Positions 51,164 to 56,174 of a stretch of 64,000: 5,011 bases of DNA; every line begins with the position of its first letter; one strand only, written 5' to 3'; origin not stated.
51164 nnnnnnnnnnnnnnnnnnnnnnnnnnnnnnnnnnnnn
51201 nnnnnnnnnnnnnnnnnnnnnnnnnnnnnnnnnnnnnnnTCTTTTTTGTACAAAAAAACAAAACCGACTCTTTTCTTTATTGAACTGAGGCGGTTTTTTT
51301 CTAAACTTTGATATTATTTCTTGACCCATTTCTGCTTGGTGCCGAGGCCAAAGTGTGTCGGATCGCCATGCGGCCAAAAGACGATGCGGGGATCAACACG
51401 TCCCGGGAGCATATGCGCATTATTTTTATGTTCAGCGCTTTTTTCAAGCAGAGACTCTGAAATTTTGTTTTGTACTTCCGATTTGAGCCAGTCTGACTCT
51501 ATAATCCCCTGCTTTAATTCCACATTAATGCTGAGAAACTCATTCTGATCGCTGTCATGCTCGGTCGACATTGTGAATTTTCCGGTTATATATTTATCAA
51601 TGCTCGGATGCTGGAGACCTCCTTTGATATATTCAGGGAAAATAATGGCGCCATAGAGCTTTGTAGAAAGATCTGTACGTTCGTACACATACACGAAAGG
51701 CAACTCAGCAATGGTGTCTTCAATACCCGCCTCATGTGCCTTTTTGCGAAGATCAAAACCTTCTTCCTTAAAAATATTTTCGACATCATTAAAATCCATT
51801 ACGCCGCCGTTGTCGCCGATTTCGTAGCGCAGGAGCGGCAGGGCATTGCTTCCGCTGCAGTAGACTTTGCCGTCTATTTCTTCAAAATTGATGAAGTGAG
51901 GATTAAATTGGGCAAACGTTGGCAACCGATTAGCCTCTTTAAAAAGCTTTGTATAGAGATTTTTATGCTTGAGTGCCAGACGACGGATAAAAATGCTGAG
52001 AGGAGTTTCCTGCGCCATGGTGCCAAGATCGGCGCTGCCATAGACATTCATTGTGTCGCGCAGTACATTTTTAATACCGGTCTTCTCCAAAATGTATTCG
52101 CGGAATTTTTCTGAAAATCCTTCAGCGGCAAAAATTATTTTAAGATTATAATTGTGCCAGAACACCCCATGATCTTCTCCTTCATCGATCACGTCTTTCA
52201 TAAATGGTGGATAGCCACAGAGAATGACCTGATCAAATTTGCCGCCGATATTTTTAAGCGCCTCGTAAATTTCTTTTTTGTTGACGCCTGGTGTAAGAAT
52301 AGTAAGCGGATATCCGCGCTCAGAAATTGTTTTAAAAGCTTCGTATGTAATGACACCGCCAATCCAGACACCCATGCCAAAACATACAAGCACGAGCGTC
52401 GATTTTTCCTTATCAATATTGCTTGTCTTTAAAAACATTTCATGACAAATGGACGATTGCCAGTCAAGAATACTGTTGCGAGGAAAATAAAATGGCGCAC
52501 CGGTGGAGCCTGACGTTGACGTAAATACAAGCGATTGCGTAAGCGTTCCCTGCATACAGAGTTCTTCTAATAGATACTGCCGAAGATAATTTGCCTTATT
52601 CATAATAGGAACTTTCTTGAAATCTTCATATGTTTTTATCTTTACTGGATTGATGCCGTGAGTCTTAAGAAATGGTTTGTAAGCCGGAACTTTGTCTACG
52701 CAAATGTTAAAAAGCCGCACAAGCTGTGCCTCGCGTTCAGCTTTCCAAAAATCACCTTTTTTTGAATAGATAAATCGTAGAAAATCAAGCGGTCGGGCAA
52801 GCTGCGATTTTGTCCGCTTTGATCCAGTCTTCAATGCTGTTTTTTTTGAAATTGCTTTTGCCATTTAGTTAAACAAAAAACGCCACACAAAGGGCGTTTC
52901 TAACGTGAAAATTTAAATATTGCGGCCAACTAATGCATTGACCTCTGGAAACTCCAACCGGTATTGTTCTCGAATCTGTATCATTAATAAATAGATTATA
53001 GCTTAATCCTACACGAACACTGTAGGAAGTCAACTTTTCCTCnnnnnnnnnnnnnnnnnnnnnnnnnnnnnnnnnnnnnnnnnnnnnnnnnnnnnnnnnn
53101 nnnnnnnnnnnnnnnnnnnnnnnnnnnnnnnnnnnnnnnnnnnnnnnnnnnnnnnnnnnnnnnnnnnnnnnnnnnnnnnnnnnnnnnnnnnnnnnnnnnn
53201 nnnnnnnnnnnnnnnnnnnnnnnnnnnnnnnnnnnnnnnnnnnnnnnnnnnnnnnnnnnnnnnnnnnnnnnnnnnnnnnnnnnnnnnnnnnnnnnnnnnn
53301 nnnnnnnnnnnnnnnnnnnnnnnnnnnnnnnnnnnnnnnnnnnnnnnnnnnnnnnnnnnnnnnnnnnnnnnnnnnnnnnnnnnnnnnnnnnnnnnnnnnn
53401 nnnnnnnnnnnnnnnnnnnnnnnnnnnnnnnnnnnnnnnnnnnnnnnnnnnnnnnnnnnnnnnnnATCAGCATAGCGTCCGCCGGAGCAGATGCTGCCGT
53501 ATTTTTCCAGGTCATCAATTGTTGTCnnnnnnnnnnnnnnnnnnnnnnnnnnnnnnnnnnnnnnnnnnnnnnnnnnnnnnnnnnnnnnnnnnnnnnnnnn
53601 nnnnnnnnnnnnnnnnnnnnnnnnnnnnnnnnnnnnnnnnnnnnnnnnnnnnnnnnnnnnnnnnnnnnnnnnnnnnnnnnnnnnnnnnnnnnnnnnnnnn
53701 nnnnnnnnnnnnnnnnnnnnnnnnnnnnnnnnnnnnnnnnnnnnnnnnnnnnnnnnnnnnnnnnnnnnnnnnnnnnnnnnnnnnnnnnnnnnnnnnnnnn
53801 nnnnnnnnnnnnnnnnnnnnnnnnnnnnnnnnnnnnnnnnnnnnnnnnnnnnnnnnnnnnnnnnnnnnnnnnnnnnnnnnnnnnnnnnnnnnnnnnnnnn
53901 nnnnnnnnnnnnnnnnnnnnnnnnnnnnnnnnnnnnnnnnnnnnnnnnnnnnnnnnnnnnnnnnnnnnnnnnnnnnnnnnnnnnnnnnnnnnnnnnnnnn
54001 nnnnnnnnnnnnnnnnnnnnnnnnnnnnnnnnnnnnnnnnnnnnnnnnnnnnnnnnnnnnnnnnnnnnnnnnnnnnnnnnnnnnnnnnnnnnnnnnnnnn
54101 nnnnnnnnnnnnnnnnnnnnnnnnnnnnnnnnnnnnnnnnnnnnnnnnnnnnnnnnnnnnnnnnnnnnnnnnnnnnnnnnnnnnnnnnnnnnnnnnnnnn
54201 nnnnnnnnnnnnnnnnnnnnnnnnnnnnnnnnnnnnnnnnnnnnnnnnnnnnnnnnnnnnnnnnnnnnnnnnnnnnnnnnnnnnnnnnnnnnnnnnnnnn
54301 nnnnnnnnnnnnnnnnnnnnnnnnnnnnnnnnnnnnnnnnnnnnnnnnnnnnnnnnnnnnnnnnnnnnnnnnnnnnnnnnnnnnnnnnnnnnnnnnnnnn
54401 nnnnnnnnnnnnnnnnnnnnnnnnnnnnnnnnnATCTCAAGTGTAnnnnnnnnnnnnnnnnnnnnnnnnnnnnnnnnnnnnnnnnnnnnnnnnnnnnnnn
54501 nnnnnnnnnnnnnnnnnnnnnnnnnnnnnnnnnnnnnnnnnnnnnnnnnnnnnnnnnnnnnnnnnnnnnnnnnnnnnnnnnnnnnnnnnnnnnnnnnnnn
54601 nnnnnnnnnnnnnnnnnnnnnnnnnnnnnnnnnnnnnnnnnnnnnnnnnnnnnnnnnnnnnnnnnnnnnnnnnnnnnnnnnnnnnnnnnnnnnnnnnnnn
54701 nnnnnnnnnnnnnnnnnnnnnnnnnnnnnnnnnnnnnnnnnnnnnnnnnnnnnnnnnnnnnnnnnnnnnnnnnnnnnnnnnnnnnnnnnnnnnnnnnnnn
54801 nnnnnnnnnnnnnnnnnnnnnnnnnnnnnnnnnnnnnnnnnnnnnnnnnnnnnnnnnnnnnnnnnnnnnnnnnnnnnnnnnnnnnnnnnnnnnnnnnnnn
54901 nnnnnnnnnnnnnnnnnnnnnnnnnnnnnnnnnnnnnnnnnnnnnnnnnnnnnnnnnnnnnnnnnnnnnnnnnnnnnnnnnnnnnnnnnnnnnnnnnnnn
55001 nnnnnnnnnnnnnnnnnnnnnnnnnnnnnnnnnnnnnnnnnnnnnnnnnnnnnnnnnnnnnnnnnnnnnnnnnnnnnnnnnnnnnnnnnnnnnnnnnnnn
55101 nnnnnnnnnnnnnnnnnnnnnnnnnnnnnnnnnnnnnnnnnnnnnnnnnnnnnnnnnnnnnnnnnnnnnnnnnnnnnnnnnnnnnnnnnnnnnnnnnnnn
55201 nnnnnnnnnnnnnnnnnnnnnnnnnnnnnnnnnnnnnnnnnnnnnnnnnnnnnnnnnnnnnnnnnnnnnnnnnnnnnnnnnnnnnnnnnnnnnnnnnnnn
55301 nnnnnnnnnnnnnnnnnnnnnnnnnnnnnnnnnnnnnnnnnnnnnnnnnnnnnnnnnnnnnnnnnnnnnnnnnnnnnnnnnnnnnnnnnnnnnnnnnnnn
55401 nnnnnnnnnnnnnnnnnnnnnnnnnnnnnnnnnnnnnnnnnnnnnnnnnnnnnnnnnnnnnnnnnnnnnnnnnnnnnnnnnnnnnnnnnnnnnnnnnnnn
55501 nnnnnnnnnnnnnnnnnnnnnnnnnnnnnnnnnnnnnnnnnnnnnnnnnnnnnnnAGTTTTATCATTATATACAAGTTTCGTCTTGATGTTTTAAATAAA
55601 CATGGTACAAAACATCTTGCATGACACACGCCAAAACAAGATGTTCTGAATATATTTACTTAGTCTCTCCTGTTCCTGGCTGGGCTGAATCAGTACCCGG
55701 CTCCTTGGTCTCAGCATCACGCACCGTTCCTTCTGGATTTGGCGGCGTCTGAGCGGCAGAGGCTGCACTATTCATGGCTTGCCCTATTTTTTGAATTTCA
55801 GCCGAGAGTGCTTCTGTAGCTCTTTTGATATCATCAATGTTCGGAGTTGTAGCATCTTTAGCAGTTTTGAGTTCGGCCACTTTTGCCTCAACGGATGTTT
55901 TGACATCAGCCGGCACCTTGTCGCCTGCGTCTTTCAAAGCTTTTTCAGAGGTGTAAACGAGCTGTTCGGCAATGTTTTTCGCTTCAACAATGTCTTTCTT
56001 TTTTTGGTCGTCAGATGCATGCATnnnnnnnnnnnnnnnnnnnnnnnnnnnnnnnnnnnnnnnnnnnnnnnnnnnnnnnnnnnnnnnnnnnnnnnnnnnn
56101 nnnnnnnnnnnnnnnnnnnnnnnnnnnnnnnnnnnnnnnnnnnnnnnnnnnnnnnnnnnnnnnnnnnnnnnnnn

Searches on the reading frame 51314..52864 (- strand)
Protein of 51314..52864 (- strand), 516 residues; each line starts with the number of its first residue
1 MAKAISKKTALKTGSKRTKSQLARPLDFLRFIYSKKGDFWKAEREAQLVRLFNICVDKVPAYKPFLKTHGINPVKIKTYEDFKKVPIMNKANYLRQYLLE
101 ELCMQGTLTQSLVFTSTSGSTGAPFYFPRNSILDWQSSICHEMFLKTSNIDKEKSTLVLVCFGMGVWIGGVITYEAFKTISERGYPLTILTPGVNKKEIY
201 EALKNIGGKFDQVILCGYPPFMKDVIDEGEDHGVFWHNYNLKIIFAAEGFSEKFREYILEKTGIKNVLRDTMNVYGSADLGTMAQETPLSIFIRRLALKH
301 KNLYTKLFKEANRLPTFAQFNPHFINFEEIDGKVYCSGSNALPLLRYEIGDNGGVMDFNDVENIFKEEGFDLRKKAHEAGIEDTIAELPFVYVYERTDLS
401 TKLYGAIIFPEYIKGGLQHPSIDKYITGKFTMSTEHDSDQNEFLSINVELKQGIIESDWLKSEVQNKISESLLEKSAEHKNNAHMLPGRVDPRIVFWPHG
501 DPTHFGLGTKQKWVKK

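Call 5: search_protein_families(library=ncbifam, proteins=[window:51314-52864:-], max_evalue=0.01)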
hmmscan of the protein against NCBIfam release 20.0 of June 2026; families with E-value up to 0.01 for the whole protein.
window:51314-52864:- (516 aa): 5 families
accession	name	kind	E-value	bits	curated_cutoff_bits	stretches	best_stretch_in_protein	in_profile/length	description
NF041878.1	paak_haloarch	equivalog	5.4e-10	38.4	700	1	44-267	17-229/427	phenylacetate--CoA ligase PaaK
TIGR02155.1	PA_CoA_ligase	equivalog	1.9e-09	36.6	646.3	1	46-277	14-229/422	phenylacetate--CoA ligase PaaK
NF053551.1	FlxY_rubin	equivalog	4e-07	29.1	520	1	42-128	11-94/424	flexirubin biosynthesis putative acyl-CoA ligase FlxY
TIGR03335.1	F390_ftsA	equivalog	3.1e-05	22.9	458.7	1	52-286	26-246/445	coenzyme F390 synthetase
NF045666.1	DVU1553_fam_AMP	equivalog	9.6e-05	21.6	300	1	44-124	27-104/331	DVU_1553 family AMP-dependent CoA ligase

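Call 6: search_protein_families(library=pfam, proteins=[window:51314-52864:-], max_evalue=0.01)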
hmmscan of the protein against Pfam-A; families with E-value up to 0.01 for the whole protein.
window:51314-52864:- (516 aa): 0 families

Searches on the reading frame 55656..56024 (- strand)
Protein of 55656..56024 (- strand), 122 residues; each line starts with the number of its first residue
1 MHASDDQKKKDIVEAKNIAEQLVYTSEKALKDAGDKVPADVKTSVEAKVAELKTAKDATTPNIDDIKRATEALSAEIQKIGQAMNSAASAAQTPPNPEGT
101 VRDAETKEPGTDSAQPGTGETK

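Call 75: search_protein_families(library=pfam, proteins=[window:55656-56024:-], max_evalue=0.001)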
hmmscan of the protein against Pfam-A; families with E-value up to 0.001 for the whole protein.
window:55656-56024:- (122 aa): 1 family
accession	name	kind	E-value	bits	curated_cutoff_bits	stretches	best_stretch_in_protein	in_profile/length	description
PF00012.26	HSP70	-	3.9e-10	39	20.6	1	2-84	517-597/599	Hsp70 protein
